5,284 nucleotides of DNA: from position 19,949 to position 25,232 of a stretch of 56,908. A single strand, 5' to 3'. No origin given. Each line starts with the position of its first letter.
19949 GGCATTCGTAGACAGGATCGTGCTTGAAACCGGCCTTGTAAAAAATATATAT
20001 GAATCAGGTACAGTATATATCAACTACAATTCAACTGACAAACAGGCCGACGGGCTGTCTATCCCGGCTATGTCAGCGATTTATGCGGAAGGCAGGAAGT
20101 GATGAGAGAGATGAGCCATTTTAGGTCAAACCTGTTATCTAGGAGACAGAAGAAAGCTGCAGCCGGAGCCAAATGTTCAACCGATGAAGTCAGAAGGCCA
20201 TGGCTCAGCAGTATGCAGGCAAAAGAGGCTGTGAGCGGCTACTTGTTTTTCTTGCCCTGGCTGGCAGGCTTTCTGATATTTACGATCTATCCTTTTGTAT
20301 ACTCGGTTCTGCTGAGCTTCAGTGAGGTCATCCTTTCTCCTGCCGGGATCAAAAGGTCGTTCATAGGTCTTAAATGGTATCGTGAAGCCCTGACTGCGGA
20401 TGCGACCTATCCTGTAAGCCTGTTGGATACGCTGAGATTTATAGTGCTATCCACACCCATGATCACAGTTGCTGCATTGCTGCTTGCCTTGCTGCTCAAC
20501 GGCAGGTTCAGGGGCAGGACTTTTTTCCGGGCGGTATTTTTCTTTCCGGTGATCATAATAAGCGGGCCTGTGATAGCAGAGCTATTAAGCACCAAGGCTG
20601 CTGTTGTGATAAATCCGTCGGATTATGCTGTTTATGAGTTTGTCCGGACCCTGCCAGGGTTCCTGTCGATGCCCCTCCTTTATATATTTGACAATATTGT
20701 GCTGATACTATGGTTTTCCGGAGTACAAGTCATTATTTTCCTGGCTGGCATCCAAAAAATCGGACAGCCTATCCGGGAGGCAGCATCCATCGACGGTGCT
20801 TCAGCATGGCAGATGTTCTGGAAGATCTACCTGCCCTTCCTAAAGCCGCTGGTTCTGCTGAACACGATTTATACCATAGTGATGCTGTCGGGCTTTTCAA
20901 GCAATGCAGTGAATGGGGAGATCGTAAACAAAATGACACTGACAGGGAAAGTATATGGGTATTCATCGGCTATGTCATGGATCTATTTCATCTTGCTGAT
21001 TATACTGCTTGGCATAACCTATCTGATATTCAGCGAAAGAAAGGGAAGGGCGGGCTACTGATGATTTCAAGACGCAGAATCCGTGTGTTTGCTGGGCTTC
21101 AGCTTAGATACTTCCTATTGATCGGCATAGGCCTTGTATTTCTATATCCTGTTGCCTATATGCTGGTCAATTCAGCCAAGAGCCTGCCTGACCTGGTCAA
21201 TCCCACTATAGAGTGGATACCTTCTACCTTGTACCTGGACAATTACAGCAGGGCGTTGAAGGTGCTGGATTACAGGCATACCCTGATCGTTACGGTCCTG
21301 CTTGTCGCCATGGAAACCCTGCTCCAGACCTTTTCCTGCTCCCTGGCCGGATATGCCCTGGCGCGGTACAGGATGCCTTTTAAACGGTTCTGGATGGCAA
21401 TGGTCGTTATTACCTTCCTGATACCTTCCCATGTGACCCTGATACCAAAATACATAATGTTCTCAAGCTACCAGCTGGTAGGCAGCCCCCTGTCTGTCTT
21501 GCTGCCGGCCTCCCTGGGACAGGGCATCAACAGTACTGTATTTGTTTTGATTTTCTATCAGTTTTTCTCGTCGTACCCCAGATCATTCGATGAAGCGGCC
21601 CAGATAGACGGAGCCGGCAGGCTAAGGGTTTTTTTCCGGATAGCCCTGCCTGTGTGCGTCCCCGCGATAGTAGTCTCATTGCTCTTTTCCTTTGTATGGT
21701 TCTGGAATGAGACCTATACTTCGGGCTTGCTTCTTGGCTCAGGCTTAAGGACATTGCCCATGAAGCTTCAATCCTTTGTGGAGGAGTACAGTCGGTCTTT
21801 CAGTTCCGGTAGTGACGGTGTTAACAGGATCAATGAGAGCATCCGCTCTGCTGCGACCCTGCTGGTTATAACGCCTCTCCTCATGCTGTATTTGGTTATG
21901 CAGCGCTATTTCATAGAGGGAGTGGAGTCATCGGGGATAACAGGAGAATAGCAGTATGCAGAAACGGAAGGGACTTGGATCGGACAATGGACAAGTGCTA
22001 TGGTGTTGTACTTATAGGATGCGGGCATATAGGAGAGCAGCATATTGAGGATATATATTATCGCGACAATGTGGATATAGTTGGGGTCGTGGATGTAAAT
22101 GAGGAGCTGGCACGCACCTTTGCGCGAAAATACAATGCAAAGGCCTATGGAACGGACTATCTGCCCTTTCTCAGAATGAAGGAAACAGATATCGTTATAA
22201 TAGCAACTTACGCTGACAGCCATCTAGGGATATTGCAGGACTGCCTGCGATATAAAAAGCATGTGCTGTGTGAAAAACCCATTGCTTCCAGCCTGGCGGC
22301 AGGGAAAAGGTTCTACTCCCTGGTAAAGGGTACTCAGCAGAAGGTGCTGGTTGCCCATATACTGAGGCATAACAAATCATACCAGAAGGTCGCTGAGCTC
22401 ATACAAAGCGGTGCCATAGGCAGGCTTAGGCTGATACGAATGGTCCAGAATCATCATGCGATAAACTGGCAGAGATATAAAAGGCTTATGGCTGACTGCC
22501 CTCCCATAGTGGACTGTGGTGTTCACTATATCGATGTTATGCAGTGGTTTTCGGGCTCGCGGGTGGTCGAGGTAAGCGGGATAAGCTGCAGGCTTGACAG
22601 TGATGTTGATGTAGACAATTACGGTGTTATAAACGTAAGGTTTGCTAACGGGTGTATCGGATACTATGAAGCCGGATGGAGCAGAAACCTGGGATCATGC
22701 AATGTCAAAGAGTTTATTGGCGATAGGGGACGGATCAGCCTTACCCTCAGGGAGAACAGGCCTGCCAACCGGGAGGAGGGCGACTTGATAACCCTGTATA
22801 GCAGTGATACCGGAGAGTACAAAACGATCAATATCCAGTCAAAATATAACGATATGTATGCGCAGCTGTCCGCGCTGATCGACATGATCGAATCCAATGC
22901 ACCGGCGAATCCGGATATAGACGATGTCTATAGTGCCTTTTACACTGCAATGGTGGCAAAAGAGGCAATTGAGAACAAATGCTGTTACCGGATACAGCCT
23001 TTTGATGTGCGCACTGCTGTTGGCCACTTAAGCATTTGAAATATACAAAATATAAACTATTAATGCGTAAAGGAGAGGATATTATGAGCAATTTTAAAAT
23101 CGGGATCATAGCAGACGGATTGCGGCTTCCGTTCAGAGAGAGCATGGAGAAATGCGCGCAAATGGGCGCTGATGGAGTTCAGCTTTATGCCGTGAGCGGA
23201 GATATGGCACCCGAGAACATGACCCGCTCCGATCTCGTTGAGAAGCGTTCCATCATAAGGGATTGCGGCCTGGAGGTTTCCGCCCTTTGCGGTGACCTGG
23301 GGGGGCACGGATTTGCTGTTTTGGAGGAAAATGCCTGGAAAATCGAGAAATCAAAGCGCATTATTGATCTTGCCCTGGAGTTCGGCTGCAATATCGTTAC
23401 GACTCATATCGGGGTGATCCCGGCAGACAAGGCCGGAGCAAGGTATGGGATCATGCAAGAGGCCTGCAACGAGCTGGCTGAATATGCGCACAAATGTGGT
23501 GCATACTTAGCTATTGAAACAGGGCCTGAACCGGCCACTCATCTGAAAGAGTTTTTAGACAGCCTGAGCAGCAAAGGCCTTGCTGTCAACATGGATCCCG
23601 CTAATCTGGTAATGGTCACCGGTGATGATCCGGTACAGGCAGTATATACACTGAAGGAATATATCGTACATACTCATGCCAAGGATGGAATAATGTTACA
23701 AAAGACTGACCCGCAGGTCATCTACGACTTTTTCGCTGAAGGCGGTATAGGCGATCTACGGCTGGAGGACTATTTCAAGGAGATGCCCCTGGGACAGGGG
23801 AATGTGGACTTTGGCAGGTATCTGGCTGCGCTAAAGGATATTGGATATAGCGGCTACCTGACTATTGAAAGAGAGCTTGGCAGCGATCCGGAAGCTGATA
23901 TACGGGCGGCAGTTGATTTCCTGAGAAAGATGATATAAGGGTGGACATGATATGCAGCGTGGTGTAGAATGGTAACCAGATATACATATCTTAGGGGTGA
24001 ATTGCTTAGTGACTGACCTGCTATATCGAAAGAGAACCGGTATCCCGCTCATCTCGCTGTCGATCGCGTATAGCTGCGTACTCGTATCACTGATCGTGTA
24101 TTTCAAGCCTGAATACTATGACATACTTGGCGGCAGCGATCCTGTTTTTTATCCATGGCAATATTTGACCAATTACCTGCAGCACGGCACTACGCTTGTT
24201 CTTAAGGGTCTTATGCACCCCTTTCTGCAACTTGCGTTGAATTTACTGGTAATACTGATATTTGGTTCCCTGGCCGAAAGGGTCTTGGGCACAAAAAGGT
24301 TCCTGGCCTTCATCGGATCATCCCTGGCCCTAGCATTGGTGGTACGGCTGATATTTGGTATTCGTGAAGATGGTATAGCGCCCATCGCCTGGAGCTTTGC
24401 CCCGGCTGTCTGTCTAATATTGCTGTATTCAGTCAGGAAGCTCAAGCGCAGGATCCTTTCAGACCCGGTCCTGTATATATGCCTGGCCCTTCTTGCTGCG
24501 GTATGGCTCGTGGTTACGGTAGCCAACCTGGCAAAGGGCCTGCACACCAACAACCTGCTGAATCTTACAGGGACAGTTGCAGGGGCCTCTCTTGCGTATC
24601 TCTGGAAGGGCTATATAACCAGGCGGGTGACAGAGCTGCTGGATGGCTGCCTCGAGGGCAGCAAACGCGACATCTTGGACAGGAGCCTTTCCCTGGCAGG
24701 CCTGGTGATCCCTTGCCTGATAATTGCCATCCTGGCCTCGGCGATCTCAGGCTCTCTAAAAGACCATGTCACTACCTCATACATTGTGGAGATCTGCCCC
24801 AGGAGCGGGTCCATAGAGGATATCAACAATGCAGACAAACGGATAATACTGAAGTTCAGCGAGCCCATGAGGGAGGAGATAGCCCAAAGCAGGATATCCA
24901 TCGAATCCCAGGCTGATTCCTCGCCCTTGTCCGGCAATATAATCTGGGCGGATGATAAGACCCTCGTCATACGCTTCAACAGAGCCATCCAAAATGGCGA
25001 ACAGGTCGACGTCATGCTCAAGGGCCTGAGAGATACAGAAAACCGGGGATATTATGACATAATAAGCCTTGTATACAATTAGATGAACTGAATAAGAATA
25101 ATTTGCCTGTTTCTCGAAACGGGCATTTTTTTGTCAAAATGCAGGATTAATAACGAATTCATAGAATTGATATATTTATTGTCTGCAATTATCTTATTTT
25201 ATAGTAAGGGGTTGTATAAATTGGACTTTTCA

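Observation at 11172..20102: Translationally coupled core module: giant CBM-fused SBP, two permeases, NHL-propeller/Yip1 protein and DUF5696-like lipoprotein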

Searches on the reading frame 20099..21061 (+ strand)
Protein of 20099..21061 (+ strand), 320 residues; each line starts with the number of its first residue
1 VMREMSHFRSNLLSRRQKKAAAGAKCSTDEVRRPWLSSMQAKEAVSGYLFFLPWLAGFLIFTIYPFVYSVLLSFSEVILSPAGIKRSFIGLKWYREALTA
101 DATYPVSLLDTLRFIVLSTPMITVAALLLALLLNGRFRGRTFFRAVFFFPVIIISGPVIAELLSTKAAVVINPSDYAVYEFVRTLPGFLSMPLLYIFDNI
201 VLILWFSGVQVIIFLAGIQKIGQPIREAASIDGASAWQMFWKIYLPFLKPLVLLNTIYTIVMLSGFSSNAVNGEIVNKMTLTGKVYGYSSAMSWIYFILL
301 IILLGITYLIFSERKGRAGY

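Call 5: search_protein_families(library=pfam, proteins=[window:20099-21061:+], max_evalue=0.01)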
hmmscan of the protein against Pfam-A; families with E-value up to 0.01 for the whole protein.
window:20099-21061:+ (320 aa): 1 family
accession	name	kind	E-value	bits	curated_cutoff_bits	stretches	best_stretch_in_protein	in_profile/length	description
PF00528.27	BPD_transp_1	-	6.1e-05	23.3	26.4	1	114-309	25-170/184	Binding-protein-dependent transport system inner membrane component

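Call 71: search_protein_families(library=ncbifam, proteins=[window:20099-21061:+], max_evalue=0.001)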
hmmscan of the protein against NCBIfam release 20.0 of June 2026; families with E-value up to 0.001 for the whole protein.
window:20099-21061:+ (320 aa): 4 families
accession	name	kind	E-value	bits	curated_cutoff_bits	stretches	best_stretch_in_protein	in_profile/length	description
NF007852.0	PRK10561.1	equivalog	7e-10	39.2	335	1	45-316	12-292/295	sn-glycerol-3-phosphate ABC transporter permease UgpA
NF040931.1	ABC_arch_GlcT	equivalog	1.8e-07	31.1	360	1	58-292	8-242/278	glucose ABC transporter permease GlcT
TIGR00969.1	3a0106s02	subfamily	0.00013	21.5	240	1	108-259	63-207/272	sulfate ABC transporter permease subunit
TIGR02140.1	permease_CysW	equivalog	0.0004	20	329.1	1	90-262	32-192/261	sulfate ABC transporter permease subunit CysW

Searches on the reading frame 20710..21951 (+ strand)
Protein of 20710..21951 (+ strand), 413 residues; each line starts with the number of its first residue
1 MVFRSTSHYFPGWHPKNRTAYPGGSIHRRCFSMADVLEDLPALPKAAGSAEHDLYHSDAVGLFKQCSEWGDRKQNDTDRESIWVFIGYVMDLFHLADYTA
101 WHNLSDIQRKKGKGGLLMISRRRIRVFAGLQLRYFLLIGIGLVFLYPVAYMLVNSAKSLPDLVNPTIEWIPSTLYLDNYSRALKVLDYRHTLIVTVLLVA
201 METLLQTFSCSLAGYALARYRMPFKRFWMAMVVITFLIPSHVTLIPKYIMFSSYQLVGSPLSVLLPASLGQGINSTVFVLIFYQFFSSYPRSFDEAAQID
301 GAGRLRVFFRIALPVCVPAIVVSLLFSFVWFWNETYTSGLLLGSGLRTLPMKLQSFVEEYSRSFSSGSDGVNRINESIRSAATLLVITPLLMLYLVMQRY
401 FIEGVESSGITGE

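Call 5: search_protein_families(library=pfam, proteins=[window:20710-21951:+], max_evalue=0.01)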
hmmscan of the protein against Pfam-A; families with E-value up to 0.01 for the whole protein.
window:20710-21951:+ (413 aa): 1 family
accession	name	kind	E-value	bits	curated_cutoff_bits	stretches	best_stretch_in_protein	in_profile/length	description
PF00528.27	BPD_transp_1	-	4e-16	59.7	26.4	1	212-402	3-179/184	Binding-protein-dependent transport system inner membrane component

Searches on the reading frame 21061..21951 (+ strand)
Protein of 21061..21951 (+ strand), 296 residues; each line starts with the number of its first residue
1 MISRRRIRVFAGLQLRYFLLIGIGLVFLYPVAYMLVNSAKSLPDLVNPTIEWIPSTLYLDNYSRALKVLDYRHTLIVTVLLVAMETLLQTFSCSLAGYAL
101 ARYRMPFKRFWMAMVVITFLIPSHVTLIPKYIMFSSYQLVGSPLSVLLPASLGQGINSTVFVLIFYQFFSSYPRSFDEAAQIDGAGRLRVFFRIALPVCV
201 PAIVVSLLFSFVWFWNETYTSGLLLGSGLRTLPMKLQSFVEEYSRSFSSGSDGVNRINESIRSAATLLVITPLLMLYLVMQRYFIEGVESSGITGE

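Call 71: search_protein_families(library=ncbifam, proteins=[window:21061-21951:+], max_evalue=0.001)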
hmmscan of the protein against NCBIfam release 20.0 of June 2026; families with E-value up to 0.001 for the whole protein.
window:21061-21951:+ (296 aa): 17 families
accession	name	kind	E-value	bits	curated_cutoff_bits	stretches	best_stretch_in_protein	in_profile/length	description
NF040932.1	ABC_arch_GlcU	equivalog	2.3e-24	86.5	340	1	16-293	5-269/272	glucose ABC transporter permease GlcU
NF008210.0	PRK10973.1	equivalog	3.2e-21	76.3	297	1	16-289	13-277/281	sn-glycerol-3-phosphate ABC transporter permease UgpE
NF008231.0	PRK10998.1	equivalog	2e-14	53.8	261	1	92-294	102-295/296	maltose ABC transporter permease MalG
NF007047.0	PRK09500.1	equivalog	1.2e-09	38.2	326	1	30-241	21-223/257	spermidine/putrescine ABC transporter permease PotC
TIGR01581.1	Mo_ABC_porter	hypoth_equivalog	1.7e-08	34.2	210.3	1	65-215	13-172/225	ABC transporter permease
NF040839.1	tungstate_WtpB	equivalog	2e-07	30.9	340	1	72-211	43-190/251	tungstate ABC transporter permease WtpB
TIGR02141.1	modB_ABC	equivalog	5.3e-07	29.5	182.6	1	77-213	2-147/208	molybdate ABC transporter permease subunit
NF011624.0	PRK15050.1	equivalog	1.3e-06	27.8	247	1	173-238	188-253/297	2-aminoethylphosphonate ABC transporter permease subunit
NF007852.0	PRK10561.1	equivalog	1.7e-06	28.1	335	1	113-220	122-232/295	sn-glycerol-3-phosphate ABC transporter permease UgpA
NF007889.0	PRK10592.1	equivalog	1.7e-06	27.8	476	1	21-240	16-234/281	putrescine ABC transporter permease PotI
TIGR02139.1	permease_CysT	equivalog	2e-06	27.6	246.1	1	73-212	50-198/265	sulfate ABC transporter permease subunit CysT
NF006939.0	PRK09421.1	equivalog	3.7e-06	26.5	262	1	76-212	12-159/230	molybdate ABC transporter permease subunit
NF040931.1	ABC_arch_GlcT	equivalog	1.7e-05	24.6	360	1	160-214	157-215/278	glucose ABC transporter permease GlcT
TIGR00969.1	3a0106s02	subfamily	1.8e-05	24.3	240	1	64-211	52-208/272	sulfate ABC transporter permease subunit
NF008208.0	PRK10971.1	equivalog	5.3e-05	22.8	415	1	76-212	61-206/277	sulfate/thiosulfate ABC transporter permease CysT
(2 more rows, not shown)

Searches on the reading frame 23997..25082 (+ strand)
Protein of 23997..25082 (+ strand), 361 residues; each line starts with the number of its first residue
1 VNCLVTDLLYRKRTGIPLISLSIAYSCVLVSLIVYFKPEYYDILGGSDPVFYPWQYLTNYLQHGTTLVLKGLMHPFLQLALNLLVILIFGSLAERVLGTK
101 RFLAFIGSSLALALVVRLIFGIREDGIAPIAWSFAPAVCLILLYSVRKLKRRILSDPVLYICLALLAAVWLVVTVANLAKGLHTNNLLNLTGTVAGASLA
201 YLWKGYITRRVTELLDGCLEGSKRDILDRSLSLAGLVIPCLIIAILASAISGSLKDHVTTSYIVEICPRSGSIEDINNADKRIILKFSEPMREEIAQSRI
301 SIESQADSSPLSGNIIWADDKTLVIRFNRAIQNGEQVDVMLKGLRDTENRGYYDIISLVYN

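Call 5: search_protein_families(library=pfam, proteins=[window:23997-25082:+], max_evalue=0.01)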
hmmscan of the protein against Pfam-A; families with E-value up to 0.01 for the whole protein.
window:23997-25082:+ (361 aa): 2 families
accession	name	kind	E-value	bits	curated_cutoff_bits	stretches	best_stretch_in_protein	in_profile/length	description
PF01694.28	Rhomboid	-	2.4e-07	31.5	22.6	1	76-203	17-140/143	Rhomboid domain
PF13205.12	Big_5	-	0.00069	20.7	23.6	1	264-348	8-91/105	Bacterial Ig-like domain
